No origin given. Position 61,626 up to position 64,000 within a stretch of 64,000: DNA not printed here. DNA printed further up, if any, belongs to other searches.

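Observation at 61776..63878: KaiC-like ATPase with three, not two, tandem RecA/KaiC domains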

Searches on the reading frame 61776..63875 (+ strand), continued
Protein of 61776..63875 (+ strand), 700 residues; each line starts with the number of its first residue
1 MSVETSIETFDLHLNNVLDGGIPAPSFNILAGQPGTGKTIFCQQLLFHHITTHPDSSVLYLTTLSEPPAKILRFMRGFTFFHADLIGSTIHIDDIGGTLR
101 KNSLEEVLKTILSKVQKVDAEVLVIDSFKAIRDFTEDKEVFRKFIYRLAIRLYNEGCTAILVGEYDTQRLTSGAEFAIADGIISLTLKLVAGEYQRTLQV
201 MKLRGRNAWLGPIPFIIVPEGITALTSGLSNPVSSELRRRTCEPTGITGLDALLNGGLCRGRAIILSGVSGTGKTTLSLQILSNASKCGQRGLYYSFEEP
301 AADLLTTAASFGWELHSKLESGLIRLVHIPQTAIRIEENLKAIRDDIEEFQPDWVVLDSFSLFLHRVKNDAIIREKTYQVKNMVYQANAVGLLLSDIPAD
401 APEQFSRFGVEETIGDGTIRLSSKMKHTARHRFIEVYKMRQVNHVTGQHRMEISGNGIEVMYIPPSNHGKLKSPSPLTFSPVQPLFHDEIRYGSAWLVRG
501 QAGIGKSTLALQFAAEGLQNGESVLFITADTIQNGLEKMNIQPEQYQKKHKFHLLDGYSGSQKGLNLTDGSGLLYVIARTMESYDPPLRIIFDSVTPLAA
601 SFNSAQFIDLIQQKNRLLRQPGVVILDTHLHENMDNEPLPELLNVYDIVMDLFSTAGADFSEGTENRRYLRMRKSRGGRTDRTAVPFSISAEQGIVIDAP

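Call 20: find_encoding_contigs(protein=P0001, flank=10000, max_places=3)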
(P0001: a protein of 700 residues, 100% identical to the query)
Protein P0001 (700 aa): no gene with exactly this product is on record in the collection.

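Call 21: search_solved_structures(query=window:61776-63875:+, max_evalue=0.00001, show_alignments=1)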
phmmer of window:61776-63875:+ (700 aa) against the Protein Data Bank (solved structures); distinct sequences matched with E-value up to 0.00001: 47.
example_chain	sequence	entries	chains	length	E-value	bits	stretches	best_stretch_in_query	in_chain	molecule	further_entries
8zn5_B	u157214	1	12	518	1.3e-55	192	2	106-477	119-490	KaiC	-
8zn6_F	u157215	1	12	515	7.2e-51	176.4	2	105-461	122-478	KaiC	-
8zn7_D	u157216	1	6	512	6.1e-49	170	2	105-461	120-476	KaiC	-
5jwq_A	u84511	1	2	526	1.1e-47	165.8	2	105-460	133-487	Circadian clock protein kinase KaiC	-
8jon_A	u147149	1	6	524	1.5e-47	165.4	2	106-460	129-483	Circadian clock oscillator protein KaiC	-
7dy1_A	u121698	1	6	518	4.9e-47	163.7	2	106-460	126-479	Circadian clock protein kinase KaiC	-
4o0m_A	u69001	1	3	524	5.2e-47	163.6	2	106-460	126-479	Circadian clock protein kinase KaiC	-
3k09_A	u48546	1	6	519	1.7e-45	158.6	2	106-460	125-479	Circadian clock protein kinase kaiC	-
9ofh_A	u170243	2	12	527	1.7e-45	158.6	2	106-460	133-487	Circadian clock oscillator protein KaiC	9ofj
7s65_A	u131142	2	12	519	1.9e-45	158.4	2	106-459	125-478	Circadian clock protein kinase KaiC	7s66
3s1a_A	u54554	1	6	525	1.9e-45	158.4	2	106-460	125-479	Circadian clock protein kinase kaiC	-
3k0e_A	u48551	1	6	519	2.5e-45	158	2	106-460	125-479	Circadian clock protein kinase KaiC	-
1u9i_A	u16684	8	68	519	2.6e-45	158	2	106-459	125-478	KaiC | Circadian clock protein kinase kaiC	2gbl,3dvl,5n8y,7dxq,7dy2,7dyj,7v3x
1tf7_A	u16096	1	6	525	2.8e-45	157.9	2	106-459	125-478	KaiC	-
3jzm_A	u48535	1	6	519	2.9e-45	157.8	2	106-444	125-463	Circadian clock protein kinase kaiC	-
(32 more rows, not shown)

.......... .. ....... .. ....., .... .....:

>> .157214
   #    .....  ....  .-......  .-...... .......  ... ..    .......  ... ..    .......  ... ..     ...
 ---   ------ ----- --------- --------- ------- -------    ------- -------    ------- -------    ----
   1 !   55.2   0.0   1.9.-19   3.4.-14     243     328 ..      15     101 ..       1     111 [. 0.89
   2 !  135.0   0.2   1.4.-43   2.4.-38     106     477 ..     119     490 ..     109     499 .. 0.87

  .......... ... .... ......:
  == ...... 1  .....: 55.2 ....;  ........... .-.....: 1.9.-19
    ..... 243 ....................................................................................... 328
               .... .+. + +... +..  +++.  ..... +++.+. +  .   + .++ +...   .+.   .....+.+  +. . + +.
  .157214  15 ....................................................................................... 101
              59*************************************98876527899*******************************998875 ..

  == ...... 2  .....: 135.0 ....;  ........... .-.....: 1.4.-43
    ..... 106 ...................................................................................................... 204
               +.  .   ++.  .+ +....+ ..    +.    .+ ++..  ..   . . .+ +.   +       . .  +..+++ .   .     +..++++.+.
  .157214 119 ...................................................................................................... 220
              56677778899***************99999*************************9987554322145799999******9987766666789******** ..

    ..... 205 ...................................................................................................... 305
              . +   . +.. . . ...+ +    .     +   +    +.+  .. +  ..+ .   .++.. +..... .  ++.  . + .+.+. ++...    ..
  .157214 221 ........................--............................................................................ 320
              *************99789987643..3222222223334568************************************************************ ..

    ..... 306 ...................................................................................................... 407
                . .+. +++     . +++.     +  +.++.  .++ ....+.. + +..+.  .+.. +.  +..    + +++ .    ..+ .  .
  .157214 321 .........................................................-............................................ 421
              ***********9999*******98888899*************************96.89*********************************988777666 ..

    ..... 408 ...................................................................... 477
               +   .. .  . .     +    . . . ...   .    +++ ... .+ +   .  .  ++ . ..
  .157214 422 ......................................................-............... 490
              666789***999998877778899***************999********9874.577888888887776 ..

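Call 22: list_cluster_members(proteins=[P0001, P0002, P0003, P0004, P0005, P0006])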
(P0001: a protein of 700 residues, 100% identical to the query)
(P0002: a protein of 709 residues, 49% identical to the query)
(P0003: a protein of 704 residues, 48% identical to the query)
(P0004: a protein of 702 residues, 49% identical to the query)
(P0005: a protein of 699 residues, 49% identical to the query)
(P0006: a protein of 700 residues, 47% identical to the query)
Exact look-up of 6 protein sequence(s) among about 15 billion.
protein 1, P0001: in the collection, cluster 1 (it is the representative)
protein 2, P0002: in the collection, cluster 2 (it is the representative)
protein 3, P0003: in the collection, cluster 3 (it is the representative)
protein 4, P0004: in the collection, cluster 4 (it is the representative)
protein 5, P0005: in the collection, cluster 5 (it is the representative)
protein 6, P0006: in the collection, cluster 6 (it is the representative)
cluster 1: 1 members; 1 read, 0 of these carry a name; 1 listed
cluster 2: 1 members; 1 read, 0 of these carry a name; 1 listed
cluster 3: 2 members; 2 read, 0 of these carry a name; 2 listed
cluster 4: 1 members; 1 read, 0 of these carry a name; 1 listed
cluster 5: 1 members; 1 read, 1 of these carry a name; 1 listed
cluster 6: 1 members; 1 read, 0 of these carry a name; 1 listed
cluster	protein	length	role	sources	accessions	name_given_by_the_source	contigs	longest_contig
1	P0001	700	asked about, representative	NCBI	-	-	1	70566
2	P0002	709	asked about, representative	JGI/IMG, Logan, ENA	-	-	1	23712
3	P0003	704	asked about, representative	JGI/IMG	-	-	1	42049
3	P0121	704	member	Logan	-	-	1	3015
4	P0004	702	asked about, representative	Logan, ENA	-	-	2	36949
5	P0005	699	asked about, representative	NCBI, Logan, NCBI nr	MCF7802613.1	MAG: AAA family ATPase [Candidatus Marinimicrobia bacterium] | AAA family ATPase [Candidatus Neomarinimicrobiota bacterium]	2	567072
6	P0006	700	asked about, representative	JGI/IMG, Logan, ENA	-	-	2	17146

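Call 31: find_related_loci(query=A1, collection=genome_contigs, flank=6000)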
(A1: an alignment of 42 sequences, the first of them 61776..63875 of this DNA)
Query A1 (700 aa) in genome_contigs; peptide patterns used: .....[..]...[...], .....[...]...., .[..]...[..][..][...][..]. (x = any residue, [..] = any of these).
600 stretches matched a pattern (row limit reached: there are more); 465 encode a relative of the query (tblastn E <= 1e-3); the best 80 are kept; 80 distinct loci.
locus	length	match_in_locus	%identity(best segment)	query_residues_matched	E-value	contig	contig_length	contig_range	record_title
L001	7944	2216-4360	43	13-697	1e-172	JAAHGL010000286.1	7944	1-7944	MAG: Symploca sp. SIO2C1 2C1_NODE_286, whole genome shotgun sequence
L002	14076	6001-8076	38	4-531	9e-107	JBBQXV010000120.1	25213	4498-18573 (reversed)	MAG: Polyangiales bacterium isolate Co_metawrap_2134 Cmw_2134_k141_2351274_length_25213_cov_9.9663, whole genome shotgun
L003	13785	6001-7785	37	4-528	1e-102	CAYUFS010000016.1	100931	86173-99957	MAG TPA_asm: uncultured Myxococcales bacterium isolate binchicken_co54_263 genome assembly, contig: NODE_254_length_1009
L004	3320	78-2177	36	13-539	5e-105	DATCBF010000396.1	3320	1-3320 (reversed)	MAG TPA_asm: Solirubrobacterales bacterium isolate SMAG_U7665 k141_115364, whole genome shotgun sequence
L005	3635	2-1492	35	29-697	9e-101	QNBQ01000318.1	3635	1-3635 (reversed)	MAG: Candidatus Poribacteria bacterium isolate B28_G17 B28_Guay17_scaffold_16218, whole genome shotgun sequence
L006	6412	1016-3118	36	3-530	2e-98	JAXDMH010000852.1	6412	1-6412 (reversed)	MAG: Myxococcales bacterium isolate BP_637 scaffold_3839014, whole genome shotgun sequence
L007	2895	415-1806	37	3-469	7e-99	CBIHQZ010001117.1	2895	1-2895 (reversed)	MAG TPA_asm: uncultured Myxococcales bacterium isolate SRR18156210_metabat2_47 genome assembly, contig: ERZ27336870.2231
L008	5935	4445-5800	37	14-460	4e-96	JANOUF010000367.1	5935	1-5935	MAG: Bdellovibrionales bacterium isolate VAR_39_metabat_189 VAR_39_k141_4991626, whole genome shotgun sequence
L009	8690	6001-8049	35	9-528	2e-94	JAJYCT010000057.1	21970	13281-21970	MAG: Myxococcales bacterium isolate BP9.bin63 NODE_4264_length_21970_cov_1.558440, whole genome shotgun sequence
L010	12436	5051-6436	37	4-460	2e-93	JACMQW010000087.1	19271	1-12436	MAG: Oligoflexia bacterium isolate LF-bin-469 FL-bin-469-contig-k141_2502762, whole genome shotgun sequence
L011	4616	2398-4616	33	7-528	5e-69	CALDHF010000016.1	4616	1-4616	MAG: uncultured Acaryochloris sp. isolate R2_Bin_METABAT__101_1 genome assembly, contig: c_000002888865, whole genome sh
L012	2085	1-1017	39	14-464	8e-71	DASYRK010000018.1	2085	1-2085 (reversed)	MAG TPA_asm: Steroidobacteraceae bacterium isolate SMAG_U4509 k141_3974284, whole genome shotgun sequence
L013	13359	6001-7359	33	14-528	1e-65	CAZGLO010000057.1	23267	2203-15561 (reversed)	MAG TPA_asm: uncultured Chloroflexaceae bacterium isolate binchicken_co405_346 genome assembly, contig: NODE_3152_length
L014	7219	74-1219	35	74-463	1e-63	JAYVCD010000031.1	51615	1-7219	MAG: Archangiaceae bacterium isolate GL30_UP_concoct_163 GL30_UP_concoct_163_30, whole genome shotgun sequence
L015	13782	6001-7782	36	13-530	2e-96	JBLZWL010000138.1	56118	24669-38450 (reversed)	Corallococcus terminator strain BB12-2 000059F_arrow, whole genome shotgun sequence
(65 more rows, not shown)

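Call 35: find_encoding_contigs(protein=P0005, flank=8000, max_places=2)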
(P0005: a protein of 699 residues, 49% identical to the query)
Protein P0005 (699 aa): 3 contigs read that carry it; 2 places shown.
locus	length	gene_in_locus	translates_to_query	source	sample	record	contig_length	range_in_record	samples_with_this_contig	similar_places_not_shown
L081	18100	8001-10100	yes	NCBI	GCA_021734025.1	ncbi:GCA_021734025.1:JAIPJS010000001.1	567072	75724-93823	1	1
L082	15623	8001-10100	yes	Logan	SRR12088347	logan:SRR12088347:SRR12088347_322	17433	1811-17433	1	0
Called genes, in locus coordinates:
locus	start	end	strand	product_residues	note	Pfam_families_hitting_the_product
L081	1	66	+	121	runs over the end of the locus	PF09966:DUF2200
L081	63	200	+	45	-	-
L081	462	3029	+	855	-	PF00989:PAS, PF08448:PAS_4, PF13426:PAS_9, PF00989:PAS, PF13188:PAS_8, PF08448:PAS_4, PF13426:PAS_9, PF00989:PAS, +14 more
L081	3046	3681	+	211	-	PF00072:Response_reg, PF00196:GerE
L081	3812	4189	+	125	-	PF00072:Response_reg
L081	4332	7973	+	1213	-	PF13426:PAS_9, PF00989:PAS, PF08448:PAS_4, PF13188:PAS_8, PF13426:PAS_9, PF00989:PAS, PF08448:PAS_4, PF00512:HisKA, +5 more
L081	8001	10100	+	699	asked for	PF00005:ABC_tran (faint), PF00158:Sigma54_activat (faint), PF06745:ATPase, PF13481:AAA_25 (weak), PF23442:DUF7125 (weak), PF13481:AAA_25, PF06745:ATPase, PF14417:MEDS (weak), +18 more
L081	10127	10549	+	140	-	PF01590:GAF, PF13185:GAF_2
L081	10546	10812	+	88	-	-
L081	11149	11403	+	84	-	PF01741:MscL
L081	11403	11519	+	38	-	PF01741:MscL (weak)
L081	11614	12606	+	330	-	PF01156:IU_nuc_hydro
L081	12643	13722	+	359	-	PF04616:Glyco_hydro_43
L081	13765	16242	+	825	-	PF02837:Glyco_hydro_2_N, PF22666:Glyco_hydro_2_N2 (weak), PF00703:Glyco_hydro_2, PF02836:Glyco_hydro_2_C, PF13287:Fn3_assoc, PF13290:CHB_HEX_C_1, PF07691:PA14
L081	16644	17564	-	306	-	PF13353:Fer4_12, PF04055:Radical_SAM, PF12838:Fer4_7 (faint), PF00037:Fer4 (faint), PF12837:Fer4_6 (faint), PF13237:Fer4_10 (weak), PF13187:Fer4_9 (weak)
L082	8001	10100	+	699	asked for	PF00005:ABC_tran (faint), PF00158:Sigma54_activat (faint), PF06745:ATPase, PF13481:AAA_25 (weak), PF23442:DUF7125 (weak), PF13481:AAA_25, PF06745:ATPase, PF14417:MEDS (weak), +18 more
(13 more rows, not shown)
